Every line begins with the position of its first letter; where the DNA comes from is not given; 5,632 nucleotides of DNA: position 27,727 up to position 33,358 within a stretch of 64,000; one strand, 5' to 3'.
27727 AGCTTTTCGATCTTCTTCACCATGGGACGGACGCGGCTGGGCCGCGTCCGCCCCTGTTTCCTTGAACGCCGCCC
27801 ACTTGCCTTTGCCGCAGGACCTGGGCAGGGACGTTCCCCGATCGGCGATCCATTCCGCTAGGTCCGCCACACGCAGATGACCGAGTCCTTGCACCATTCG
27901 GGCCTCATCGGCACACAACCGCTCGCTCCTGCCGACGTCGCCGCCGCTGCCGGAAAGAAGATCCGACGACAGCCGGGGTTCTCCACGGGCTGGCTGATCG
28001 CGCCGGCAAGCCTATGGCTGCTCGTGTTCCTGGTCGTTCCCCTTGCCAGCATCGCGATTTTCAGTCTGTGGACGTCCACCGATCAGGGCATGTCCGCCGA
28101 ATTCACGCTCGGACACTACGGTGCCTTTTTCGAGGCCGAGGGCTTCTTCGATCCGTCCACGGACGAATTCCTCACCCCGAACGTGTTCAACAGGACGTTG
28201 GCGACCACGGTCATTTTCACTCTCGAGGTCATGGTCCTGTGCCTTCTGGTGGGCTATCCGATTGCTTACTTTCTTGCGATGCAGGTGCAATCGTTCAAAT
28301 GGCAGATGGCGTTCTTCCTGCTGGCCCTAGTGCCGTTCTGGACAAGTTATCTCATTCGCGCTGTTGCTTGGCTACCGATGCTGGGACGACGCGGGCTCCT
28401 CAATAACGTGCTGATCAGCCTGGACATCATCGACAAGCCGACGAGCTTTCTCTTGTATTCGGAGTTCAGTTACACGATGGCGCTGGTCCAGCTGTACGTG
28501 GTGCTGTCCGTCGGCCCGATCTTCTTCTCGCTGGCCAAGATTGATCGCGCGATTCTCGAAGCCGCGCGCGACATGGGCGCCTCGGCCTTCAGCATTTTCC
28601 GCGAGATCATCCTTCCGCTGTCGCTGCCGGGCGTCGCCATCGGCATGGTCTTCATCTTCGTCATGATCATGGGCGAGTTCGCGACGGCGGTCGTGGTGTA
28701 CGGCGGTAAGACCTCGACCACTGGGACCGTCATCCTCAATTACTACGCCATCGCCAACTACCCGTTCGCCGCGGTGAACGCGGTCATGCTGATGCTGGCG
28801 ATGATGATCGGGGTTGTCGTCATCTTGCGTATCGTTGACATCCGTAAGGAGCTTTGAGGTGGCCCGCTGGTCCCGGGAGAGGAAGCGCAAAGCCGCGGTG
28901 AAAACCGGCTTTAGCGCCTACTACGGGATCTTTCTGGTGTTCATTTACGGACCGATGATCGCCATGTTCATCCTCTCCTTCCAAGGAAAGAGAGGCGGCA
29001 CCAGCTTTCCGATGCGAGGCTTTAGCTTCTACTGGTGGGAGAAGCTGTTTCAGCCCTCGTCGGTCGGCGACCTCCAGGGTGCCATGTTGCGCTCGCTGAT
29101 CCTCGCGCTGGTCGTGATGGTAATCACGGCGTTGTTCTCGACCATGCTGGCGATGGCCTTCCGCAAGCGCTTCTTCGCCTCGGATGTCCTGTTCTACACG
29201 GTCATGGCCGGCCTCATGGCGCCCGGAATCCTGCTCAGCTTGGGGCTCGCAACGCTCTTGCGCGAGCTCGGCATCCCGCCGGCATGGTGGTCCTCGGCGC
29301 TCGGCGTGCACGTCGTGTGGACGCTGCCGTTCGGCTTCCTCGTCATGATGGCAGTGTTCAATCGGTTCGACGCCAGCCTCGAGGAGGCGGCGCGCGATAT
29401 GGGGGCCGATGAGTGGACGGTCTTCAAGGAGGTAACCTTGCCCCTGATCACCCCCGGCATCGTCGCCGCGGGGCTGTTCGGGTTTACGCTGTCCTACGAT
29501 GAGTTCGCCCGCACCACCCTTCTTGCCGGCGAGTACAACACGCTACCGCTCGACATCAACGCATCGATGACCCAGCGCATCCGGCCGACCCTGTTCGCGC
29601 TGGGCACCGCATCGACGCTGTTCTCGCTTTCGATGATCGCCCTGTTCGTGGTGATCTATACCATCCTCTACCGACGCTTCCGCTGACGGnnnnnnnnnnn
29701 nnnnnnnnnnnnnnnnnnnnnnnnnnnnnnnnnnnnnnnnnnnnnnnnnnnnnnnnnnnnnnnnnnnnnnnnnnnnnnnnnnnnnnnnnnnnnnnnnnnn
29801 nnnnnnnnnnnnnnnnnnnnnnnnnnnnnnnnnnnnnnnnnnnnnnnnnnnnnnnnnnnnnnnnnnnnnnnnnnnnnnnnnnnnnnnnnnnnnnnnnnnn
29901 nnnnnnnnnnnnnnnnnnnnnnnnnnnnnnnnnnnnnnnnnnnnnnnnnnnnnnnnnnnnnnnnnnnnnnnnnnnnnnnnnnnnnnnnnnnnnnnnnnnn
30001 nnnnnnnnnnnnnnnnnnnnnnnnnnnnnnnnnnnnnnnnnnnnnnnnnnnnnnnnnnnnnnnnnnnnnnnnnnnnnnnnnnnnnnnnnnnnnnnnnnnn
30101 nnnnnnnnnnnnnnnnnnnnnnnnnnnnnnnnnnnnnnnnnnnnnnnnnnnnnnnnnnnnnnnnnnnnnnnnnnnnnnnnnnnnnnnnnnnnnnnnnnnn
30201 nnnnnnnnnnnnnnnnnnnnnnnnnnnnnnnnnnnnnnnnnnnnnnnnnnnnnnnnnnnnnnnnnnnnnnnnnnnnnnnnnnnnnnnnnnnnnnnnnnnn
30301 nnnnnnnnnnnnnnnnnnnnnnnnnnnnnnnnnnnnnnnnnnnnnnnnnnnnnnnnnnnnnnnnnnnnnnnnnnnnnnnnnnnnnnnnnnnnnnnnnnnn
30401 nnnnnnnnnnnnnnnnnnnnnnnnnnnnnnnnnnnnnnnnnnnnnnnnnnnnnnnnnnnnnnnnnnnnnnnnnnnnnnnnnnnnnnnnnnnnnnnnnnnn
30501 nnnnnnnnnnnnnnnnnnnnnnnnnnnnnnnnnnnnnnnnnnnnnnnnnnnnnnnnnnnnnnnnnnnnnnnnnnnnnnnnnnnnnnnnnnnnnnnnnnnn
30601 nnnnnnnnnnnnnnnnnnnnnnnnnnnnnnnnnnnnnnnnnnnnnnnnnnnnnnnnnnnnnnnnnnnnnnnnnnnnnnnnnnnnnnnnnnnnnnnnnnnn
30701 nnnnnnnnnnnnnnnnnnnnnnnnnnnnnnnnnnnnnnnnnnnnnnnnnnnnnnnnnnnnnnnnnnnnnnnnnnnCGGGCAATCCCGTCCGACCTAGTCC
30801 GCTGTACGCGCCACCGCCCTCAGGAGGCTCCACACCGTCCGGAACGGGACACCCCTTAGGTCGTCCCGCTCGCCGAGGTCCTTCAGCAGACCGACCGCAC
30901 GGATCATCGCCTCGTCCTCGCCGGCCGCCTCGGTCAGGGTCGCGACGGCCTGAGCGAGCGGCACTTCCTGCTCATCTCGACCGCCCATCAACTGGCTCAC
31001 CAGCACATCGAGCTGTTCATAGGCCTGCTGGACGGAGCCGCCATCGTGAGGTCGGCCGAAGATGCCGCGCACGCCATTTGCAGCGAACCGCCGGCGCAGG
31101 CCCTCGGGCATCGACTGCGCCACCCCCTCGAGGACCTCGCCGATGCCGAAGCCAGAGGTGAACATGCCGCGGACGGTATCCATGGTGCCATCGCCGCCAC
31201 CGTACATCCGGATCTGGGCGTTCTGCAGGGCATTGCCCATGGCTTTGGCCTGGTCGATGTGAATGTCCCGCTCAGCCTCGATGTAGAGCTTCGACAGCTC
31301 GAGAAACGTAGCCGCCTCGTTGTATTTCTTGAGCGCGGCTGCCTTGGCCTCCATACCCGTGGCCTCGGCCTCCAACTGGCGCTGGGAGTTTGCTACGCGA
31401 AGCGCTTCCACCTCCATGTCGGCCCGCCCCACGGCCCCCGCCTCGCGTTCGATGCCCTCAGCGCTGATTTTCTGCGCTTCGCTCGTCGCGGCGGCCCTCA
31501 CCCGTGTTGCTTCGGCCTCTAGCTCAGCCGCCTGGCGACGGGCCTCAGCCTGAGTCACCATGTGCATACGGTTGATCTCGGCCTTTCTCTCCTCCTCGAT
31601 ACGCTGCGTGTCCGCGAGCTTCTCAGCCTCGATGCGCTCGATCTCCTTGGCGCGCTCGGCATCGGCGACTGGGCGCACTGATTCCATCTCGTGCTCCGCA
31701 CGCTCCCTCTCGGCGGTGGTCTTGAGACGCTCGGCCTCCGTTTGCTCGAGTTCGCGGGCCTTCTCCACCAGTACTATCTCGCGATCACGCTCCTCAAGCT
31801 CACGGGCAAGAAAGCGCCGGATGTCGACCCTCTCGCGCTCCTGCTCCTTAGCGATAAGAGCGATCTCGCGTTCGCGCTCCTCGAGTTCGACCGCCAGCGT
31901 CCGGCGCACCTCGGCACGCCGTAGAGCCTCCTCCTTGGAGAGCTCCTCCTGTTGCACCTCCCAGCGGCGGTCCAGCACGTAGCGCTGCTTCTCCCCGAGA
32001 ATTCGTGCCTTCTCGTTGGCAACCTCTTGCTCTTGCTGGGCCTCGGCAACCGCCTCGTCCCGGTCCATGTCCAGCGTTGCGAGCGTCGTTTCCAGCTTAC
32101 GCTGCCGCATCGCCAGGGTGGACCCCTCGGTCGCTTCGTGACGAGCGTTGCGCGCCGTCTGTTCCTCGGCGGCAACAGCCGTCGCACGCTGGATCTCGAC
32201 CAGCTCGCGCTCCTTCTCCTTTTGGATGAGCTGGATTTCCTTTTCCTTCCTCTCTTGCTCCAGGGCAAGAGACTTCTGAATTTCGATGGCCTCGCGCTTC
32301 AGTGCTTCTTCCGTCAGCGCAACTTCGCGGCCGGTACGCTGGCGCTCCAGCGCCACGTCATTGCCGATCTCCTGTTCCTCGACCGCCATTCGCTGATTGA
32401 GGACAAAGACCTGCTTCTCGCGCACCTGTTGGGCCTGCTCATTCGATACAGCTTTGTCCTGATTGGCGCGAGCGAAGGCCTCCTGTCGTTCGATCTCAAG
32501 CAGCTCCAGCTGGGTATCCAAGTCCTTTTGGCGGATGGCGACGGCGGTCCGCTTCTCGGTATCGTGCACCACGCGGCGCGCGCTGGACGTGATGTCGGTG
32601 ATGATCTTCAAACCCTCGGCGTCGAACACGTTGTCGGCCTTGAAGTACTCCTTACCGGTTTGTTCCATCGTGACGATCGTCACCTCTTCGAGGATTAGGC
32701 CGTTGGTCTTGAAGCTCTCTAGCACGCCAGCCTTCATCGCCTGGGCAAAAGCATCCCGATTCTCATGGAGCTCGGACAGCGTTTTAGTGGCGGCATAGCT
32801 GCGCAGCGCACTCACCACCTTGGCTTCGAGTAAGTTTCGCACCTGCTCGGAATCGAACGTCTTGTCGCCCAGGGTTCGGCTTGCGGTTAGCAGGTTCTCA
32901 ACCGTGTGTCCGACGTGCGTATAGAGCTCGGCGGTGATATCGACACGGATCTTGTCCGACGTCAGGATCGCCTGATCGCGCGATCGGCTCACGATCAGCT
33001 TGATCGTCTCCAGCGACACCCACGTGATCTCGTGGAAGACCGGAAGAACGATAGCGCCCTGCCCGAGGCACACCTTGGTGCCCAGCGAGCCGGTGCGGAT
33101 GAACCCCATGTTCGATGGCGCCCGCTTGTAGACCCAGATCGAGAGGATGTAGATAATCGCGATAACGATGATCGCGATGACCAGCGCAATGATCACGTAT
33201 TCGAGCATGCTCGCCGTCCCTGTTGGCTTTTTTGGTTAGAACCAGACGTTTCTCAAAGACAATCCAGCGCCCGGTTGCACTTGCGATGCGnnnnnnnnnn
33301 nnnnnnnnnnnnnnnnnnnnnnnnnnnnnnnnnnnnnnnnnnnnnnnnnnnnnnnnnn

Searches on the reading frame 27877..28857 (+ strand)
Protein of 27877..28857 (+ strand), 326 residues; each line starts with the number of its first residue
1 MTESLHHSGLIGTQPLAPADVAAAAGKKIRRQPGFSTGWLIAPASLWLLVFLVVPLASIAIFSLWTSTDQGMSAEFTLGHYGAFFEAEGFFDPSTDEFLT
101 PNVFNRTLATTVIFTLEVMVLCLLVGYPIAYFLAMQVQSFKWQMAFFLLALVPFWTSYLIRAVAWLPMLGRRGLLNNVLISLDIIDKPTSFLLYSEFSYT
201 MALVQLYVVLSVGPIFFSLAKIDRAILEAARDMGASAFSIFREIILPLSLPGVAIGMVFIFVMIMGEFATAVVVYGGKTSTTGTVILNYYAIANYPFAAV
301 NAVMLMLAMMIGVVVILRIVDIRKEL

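Call 79: search_protein_families(library=pfam, proteins=[window:27877-28857:+], max_evalue=0.0001)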
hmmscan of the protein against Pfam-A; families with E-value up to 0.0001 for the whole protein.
window:27877-28857:+ (326 aa): 1 family
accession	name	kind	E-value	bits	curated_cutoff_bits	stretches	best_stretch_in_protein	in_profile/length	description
PF00528.27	BPD_transp_1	-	9.6e-05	22.6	26.4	0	126-321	1-179/184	Binding-protein-dependent transport system inner membrane component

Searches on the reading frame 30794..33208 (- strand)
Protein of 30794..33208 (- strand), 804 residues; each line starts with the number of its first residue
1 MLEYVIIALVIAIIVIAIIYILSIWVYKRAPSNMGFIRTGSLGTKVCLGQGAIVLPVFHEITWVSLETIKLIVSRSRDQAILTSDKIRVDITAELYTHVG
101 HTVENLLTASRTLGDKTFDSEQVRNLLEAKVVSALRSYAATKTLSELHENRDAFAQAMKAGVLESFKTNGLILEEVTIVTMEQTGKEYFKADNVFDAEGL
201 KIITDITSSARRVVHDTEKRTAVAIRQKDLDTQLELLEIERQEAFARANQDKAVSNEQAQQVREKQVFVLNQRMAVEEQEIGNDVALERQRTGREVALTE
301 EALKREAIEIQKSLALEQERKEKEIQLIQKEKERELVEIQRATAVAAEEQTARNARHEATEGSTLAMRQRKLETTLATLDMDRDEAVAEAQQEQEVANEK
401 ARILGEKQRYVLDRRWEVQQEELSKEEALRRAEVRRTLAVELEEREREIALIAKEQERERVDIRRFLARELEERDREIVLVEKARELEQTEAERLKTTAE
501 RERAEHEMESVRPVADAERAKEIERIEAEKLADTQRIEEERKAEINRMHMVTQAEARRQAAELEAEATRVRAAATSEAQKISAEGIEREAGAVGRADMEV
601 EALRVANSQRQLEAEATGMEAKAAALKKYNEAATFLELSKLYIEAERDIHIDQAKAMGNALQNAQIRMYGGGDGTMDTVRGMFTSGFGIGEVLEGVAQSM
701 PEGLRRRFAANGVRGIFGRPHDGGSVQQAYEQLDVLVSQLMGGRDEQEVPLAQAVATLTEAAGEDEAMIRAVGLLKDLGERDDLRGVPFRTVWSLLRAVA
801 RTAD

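Call 25: search_protein_families(library=pfam, proteins=[window:30794-33208:-], max_evalue=0.01)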
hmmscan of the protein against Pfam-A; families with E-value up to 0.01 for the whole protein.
window:30794-33208:- (804 aa): 1 family
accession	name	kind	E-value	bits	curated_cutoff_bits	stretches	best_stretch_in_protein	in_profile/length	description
PF01145.31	Band_7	-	2.3e-14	54.3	23.6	1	37-191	11-154/176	SPFH domain / Band 7 family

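Call 40: search_protein_families(library=ncbifam, proteins=[window:30794-33208:-], max_evalue=0.001)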
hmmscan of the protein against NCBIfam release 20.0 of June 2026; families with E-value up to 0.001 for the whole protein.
window:30794-33208:- (804 aa): 0 families

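Call 78: search_protein_families(library=padloc, proteins=[window:30794-33208:-], max_evalue=0.001)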
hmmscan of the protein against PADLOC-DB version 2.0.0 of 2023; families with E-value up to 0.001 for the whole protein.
window:30794-33208:- (804 aa): 0 families
